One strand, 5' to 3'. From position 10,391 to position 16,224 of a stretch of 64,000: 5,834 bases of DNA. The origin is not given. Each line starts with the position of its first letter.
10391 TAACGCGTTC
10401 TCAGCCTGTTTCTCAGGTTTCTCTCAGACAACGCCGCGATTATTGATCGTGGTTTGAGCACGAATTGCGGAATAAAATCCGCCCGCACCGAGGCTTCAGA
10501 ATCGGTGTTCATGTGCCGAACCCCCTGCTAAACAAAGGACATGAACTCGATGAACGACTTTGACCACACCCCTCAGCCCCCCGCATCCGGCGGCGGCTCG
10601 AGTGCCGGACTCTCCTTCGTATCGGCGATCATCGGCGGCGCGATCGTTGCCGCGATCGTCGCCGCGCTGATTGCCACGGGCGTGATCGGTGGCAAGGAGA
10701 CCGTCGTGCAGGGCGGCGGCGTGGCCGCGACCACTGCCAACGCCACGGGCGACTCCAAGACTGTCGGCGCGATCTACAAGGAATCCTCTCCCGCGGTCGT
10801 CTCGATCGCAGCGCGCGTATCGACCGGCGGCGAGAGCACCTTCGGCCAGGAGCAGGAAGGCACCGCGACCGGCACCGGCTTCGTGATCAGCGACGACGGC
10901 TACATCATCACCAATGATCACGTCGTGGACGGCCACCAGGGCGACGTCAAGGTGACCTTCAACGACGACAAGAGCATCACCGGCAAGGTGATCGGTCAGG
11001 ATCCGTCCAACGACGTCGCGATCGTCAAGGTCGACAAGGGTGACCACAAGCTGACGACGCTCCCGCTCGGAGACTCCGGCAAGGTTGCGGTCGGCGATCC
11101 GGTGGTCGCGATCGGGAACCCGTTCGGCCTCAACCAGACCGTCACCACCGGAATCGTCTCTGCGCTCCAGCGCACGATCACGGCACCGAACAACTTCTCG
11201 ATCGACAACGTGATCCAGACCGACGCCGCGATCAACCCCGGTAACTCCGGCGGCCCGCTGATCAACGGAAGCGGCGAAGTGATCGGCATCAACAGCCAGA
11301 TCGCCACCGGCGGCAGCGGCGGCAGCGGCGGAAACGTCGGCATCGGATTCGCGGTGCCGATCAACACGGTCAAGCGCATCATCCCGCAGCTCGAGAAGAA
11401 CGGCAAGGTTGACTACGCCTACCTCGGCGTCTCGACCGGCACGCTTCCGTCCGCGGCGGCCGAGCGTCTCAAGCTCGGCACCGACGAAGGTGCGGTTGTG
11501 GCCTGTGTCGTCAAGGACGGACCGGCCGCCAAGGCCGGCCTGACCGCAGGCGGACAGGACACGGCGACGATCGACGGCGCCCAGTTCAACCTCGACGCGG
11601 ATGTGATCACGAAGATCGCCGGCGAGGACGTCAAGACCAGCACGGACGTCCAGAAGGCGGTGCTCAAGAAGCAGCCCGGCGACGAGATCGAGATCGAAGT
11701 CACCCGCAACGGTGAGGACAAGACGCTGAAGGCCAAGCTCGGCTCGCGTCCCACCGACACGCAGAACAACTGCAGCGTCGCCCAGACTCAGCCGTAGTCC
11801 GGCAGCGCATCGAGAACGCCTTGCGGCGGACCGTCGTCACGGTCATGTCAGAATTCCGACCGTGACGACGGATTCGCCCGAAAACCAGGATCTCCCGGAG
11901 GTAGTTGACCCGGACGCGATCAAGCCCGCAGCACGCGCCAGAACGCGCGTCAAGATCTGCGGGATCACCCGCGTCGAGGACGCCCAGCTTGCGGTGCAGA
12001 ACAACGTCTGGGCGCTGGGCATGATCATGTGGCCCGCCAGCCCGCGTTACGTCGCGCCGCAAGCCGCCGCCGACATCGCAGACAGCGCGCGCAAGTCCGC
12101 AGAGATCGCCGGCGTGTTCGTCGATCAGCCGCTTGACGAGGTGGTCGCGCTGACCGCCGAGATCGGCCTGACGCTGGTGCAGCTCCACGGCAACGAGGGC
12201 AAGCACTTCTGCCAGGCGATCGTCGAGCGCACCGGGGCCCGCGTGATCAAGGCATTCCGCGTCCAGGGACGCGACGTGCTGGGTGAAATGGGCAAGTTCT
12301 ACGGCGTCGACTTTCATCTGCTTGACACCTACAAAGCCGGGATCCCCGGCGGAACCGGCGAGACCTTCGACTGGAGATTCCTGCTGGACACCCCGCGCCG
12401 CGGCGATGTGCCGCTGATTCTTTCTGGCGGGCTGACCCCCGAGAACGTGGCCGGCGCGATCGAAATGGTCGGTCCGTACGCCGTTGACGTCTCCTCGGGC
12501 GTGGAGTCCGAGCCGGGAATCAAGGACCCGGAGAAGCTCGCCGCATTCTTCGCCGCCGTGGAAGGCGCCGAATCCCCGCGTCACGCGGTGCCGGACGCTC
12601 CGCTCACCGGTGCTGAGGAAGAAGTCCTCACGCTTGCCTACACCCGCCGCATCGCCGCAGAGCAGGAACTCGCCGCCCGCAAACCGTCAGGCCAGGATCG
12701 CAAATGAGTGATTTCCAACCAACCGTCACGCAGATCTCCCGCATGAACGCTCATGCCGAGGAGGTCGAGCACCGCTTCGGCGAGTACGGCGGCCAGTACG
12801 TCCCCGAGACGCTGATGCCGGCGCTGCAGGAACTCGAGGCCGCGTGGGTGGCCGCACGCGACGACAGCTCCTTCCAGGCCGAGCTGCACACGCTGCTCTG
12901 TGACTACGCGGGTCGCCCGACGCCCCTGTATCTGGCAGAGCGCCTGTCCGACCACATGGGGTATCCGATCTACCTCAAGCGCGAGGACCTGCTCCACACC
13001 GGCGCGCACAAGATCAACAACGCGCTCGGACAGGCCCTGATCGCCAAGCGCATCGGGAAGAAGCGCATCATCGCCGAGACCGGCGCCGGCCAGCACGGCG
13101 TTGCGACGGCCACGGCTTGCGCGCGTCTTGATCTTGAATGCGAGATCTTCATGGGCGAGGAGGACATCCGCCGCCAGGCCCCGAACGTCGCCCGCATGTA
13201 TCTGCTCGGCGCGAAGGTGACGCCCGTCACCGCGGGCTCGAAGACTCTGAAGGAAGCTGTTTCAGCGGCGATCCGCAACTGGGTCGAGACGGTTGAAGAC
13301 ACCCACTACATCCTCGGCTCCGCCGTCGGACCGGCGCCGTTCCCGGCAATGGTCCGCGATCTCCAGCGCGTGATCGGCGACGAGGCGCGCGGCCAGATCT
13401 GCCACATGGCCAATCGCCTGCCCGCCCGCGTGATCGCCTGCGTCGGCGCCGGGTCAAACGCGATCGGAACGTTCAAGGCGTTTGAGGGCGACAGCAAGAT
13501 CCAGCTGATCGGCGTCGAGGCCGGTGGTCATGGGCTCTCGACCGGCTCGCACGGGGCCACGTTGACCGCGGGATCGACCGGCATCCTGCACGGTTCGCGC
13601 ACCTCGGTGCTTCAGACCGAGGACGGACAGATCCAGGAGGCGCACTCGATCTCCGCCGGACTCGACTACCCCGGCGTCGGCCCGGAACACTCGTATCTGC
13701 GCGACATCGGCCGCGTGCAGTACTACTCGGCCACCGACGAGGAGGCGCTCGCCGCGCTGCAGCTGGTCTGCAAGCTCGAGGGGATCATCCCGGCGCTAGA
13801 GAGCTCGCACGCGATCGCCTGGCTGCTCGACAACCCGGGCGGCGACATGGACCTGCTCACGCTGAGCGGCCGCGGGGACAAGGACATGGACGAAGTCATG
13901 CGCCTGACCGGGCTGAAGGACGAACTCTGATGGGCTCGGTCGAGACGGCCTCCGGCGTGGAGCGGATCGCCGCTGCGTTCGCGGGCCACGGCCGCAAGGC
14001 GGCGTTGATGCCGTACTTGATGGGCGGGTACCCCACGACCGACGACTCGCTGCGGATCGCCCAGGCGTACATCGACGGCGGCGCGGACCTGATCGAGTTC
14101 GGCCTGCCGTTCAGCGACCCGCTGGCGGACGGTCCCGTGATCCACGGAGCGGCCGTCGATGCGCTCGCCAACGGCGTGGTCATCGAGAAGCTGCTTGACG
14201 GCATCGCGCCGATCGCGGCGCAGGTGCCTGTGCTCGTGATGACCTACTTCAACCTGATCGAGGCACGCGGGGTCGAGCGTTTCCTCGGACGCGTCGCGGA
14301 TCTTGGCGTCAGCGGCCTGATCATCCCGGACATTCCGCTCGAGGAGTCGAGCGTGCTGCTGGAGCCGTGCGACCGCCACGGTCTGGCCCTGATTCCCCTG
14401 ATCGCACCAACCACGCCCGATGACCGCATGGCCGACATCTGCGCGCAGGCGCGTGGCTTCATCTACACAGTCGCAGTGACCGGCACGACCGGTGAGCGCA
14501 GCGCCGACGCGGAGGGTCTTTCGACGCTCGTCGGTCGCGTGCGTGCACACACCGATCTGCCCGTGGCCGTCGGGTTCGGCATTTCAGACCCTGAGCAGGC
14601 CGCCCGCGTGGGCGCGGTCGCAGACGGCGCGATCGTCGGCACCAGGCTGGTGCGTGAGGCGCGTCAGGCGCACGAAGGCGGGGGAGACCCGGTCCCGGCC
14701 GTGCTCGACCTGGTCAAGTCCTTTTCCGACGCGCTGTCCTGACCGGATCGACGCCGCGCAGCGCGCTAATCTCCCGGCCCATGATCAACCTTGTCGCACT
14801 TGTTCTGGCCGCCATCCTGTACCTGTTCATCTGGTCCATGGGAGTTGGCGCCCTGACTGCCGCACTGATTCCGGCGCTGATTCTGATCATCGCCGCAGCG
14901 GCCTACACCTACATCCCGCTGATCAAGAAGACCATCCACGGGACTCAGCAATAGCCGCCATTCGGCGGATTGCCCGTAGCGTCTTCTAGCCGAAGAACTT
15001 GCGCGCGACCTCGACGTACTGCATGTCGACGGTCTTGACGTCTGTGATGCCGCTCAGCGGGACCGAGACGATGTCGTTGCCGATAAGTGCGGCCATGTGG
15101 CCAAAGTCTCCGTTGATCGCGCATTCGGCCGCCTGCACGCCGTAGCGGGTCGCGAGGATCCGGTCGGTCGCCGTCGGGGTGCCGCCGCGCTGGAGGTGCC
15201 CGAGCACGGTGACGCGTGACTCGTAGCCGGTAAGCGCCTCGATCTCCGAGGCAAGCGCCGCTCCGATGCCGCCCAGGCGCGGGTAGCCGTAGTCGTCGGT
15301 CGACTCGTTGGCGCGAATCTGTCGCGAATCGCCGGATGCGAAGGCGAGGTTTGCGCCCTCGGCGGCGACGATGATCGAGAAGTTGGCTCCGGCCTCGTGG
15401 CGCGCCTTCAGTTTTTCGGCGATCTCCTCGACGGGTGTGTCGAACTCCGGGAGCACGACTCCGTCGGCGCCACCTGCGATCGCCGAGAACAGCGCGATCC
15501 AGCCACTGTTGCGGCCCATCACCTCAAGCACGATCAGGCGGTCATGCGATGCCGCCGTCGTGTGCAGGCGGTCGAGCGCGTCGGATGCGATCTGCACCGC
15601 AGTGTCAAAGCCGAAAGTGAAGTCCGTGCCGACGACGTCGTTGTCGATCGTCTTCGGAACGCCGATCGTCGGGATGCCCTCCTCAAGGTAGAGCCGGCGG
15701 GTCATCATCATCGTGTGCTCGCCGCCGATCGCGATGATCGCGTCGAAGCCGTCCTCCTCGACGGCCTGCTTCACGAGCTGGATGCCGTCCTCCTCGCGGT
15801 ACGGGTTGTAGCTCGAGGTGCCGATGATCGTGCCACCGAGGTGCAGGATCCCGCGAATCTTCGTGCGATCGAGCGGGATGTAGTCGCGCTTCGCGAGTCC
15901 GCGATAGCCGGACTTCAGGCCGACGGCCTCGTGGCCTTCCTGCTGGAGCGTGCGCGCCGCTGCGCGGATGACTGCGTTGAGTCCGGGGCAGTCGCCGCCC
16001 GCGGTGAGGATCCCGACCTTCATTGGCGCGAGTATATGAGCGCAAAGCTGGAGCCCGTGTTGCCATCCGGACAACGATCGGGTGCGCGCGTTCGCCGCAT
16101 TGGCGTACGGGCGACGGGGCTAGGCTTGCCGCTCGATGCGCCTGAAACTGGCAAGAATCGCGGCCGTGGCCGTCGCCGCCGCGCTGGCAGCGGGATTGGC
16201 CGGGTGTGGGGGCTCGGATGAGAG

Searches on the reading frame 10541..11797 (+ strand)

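Call 65: search_protein_families(library=pfam, proteins=[window:10541-11797:+])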
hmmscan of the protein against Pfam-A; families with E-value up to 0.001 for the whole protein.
window:10541-11797:+ (418 aa): 5 families
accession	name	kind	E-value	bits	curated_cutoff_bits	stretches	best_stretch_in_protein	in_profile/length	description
PF13365.12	Trypsin_2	-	4.6e-37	128.4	27.6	1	111-250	1-144/144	Trypsin-like peptidase domain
PF00089.32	Trypsin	-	3.1e-21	76.7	20.6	1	108-281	24-220/220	Trypsin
PF13180.12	PDZ_2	-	1.5e-14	54.5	27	1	312-400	12-80/80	PDZ domain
PF17820.7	PDZ_6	-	0.00044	20.4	27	0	319-337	1-19/54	PDZ domain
PF10459.15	Peptidase_S46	-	0.00072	18.8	22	0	227-251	626-650/698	Peptidase S46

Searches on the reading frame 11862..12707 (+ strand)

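Call 65: search_protein_families(library=pfam, proteins=[window:11862-12707:+])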
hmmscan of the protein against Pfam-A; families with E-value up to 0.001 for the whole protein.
window:11862-12707:+ (281 aa): 1 family
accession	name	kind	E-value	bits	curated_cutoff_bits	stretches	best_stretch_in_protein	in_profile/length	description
PF00697.28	PRAI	-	4.9e-48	163.9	22.7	1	30-231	1-192/193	N-(5'phosphoribosyl)anthranilate (PRA) isomerase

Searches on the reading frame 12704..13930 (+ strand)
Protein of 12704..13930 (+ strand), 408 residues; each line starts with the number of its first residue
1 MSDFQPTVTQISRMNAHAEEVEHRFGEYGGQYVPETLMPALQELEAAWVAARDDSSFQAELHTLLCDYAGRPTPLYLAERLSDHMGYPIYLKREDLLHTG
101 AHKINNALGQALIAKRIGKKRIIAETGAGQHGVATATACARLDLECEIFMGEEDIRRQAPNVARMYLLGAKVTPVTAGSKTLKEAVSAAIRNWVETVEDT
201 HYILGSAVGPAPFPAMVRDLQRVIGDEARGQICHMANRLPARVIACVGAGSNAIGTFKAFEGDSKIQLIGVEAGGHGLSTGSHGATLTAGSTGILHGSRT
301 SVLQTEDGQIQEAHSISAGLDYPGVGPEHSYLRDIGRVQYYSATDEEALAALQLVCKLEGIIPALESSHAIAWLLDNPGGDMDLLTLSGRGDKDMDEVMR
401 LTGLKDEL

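Call 65: search_protein_families(library=pfam, proteins=[window:12704-13930:+])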
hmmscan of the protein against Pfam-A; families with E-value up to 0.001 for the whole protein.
window:12704-13930:+ (408 aa): 1 family
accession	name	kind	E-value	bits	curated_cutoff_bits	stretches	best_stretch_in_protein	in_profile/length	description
PF00291.31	PALP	-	4e-38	131.9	35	1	69-375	4-277/295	Pyridoxal-phosphate dependent enzyme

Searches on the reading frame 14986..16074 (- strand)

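Call 6: search_protein_families(library=pfam, proteins=[window:14986-16074:-])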
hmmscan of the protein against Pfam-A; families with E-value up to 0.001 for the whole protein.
window:14986-16074:- (362 aa): 1 family
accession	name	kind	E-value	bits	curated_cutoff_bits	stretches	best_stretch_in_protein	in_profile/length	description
PF00365.25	PFK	-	2.2e-100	336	30.9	1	19-318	1-276/277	Phosphofructokinase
